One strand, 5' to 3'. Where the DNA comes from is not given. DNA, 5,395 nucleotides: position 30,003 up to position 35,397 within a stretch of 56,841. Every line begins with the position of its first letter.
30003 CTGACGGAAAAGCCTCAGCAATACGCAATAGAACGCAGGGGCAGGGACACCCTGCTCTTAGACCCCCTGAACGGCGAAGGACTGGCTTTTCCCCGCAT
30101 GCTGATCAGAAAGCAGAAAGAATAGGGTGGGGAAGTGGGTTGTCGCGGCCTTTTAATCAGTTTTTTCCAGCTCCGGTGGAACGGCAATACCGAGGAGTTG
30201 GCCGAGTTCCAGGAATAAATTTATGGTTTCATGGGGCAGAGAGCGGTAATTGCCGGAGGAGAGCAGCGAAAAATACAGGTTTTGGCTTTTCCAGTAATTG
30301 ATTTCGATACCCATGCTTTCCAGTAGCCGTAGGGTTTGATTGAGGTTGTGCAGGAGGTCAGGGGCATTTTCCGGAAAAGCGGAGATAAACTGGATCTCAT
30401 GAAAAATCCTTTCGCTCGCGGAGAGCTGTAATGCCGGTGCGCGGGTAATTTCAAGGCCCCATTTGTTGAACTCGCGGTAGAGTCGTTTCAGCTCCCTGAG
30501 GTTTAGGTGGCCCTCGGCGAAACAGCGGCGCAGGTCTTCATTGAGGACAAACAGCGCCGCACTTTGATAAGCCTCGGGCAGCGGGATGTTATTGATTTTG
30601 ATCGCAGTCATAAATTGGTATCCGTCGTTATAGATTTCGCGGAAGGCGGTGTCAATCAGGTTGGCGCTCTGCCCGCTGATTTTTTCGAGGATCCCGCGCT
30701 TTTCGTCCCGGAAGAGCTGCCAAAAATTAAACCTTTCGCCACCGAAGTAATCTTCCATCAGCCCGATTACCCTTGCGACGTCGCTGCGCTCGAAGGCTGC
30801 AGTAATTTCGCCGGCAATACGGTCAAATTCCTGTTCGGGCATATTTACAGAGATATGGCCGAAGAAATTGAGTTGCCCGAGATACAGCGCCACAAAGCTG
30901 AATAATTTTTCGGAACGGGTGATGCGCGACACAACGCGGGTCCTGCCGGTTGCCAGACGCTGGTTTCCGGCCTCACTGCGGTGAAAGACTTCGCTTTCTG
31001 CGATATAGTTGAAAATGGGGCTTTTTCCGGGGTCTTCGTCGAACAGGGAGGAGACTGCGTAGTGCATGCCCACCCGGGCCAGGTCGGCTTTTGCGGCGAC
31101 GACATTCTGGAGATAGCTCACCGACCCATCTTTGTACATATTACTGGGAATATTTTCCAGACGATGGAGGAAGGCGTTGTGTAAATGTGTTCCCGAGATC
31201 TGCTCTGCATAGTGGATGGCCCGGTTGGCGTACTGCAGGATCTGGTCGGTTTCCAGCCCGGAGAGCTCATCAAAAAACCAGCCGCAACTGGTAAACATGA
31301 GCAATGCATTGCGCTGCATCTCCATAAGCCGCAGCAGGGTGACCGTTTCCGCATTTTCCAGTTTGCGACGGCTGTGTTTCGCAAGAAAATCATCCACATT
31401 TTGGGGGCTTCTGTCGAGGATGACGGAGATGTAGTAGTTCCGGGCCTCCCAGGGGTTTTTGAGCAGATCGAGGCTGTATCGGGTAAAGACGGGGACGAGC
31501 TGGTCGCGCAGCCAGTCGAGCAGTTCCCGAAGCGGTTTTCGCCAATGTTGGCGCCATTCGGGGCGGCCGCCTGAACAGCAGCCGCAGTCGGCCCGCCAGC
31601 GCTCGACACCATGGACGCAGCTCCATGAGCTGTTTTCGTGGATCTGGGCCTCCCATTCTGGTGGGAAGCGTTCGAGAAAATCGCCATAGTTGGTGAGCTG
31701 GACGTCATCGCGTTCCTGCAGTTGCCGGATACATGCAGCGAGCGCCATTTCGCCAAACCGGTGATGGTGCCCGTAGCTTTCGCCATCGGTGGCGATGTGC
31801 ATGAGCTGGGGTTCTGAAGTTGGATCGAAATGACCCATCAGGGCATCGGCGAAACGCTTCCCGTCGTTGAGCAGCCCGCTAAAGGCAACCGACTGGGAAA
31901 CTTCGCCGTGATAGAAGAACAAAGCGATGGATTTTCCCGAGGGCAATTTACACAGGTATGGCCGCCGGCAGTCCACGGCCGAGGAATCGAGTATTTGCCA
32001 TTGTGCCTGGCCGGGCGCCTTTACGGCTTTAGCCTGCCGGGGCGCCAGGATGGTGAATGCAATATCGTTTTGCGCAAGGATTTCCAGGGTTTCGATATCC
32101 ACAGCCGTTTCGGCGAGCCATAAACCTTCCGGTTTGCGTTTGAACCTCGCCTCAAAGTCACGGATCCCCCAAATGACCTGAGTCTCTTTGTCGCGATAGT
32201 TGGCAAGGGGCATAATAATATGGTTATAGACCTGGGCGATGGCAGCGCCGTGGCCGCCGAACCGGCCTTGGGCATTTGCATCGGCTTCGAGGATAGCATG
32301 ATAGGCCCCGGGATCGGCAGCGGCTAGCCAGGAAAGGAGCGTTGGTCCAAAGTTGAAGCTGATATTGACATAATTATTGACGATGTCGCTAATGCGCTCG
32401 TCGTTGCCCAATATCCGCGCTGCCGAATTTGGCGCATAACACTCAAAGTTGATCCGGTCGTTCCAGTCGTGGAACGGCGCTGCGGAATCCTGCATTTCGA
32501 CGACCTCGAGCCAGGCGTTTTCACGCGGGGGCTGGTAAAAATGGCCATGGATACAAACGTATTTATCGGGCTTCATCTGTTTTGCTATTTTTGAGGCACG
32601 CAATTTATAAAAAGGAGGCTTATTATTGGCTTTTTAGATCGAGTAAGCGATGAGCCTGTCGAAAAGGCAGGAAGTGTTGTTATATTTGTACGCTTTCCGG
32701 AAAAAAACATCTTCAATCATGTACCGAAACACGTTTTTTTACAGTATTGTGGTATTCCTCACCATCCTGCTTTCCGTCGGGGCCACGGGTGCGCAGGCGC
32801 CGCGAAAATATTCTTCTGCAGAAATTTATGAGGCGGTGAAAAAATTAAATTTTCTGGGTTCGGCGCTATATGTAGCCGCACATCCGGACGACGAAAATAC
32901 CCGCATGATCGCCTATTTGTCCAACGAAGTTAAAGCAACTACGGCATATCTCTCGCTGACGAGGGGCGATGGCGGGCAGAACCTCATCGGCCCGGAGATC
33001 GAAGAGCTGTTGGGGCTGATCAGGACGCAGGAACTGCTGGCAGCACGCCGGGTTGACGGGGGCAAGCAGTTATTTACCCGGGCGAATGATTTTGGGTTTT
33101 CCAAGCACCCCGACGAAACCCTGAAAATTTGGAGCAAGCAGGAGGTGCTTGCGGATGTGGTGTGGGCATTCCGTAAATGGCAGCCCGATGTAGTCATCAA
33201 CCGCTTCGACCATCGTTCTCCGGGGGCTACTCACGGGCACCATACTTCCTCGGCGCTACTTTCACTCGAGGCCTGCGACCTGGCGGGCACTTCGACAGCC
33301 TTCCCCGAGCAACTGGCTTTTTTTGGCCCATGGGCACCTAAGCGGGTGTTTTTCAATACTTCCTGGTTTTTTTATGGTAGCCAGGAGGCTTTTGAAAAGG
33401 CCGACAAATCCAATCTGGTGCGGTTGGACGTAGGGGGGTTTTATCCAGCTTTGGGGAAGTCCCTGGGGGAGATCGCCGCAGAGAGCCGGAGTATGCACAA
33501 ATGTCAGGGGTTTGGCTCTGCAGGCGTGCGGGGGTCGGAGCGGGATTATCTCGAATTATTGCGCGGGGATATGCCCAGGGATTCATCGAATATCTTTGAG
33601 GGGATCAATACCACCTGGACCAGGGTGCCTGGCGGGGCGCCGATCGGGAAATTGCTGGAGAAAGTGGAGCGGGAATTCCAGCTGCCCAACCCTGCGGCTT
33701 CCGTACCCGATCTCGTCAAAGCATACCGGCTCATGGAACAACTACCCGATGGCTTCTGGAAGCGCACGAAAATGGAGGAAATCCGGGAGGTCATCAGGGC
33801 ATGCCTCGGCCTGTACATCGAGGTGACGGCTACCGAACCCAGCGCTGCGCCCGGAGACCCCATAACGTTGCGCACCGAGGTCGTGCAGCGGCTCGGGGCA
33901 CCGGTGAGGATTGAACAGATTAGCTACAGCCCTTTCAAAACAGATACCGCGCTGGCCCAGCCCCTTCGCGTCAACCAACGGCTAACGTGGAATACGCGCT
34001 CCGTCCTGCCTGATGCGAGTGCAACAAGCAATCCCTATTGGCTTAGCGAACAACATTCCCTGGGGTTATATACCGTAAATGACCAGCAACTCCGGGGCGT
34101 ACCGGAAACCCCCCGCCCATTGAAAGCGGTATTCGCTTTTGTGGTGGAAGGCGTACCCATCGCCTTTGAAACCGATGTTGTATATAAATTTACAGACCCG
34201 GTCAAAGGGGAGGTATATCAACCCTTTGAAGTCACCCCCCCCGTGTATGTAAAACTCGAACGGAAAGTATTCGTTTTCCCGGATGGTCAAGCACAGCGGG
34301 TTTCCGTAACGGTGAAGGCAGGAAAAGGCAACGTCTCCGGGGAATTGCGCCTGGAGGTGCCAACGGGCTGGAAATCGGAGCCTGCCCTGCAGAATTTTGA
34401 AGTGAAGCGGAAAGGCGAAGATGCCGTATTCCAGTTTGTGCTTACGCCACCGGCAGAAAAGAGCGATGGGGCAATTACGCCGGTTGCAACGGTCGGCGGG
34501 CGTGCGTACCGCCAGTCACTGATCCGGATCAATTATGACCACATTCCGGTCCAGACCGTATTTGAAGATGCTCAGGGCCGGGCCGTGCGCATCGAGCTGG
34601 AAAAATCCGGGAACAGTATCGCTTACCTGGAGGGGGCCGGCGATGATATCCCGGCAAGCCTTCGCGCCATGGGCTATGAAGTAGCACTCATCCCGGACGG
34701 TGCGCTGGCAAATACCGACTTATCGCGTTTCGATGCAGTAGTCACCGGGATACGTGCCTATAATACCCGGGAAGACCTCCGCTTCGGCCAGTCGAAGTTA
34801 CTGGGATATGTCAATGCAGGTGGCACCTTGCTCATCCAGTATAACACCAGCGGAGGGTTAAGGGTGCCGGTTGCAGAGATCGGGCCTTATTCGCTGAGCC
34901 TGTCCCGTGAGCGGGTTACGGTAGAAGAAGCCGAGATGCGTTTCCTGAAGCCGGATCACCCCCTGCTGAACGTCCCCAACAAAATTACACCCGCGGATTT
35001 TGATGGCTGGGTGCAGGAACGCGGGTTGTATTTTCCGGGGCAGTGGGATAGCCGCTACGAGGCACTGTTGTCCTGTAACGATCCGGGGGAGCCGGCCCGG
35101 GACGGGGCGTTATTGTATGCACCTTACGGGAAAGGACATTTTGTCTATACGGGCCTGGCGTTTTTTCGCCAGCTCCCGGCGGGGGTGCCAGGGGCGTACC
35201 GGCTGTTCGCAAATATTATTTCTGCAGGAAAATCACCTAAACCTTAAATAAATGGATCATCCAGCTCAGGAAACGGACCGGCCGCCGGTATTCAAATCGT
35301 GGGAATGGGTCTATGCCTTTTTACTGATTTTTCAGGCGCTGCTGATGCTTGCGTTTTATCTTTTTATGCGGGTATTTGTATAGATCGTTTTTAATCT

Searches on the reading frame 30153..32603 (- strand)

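Call 7: search_protein_families(library=pfam, proteins=[window:30153-32603:-], max_evalue=0.001)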
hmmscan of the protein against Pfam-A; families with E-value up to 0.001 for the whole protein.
window:30153-32603:- (816 aa): 2 families
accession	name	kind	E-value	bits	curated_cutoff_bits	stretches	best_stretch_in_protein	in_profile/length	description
PF12055.13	DUF3536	-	6.1e-101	338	25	1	350-631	1-284/284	Domain of unknown function (DUF3536)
PF03065.20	Glyco_hydro_57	-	1.1e-16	61.5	21.2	1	122-316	106-285/291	Glycosyl hydrolase family 57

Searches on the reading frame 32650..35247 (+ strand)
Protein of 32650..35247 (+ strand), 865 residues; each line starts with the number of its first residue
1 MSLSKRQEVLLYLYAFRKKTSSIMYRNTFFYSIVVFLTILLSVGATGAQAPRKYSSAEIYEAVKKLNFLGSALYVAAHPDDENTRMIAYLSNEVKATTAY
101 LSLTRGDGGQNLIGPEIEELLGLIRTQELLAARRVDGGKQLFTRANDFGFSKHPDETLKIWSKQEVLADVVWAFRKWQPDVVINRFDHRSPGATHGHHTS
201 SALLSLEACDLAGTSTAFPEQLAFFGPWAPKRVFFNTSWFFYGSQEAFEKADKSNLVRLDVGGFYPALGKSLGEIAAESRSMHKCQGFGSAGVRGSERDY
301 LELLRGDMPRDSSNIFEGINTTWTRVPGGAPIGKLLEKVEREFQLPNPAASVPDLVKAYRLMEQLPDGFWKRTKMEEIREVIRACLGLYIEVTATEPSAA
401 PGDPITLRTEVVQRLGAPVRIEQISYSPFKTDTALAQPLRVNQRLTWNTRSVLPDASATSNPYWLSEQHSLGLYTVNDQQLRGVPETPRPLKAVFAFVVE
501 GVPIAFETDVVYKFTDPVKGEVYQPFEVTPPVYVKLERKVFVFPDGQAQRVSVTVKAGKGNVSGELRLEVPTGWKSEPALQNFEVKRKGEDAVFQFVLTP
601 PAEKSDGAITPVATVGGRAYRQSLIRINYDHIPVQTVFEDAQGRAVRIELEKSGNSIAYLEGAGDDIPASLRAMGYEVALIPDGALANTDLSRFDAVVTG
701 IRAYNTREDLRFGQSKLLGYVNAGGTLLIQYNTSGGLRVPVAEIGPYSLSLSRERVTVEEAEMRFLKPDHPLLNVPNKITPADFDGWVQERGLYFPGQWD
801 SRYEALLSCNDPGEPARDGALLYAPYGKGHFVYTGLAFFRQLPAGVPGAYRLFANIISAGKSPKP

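Call 7: search_protein_families(library=pfam, proteins=[window:32650-35247:+], max_evalue=0.001)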
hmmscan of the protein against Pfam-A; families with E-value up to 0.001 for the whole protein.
window:32650-35247:+ (865 aa): 1 family
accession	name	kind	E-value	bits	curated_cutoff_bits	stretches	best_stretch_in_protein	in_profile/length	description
PF02585.22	PIG-L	-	1.4e-13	51.9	28.2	1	73-207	1-127/129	GlcNAc-PI de-N-acetylase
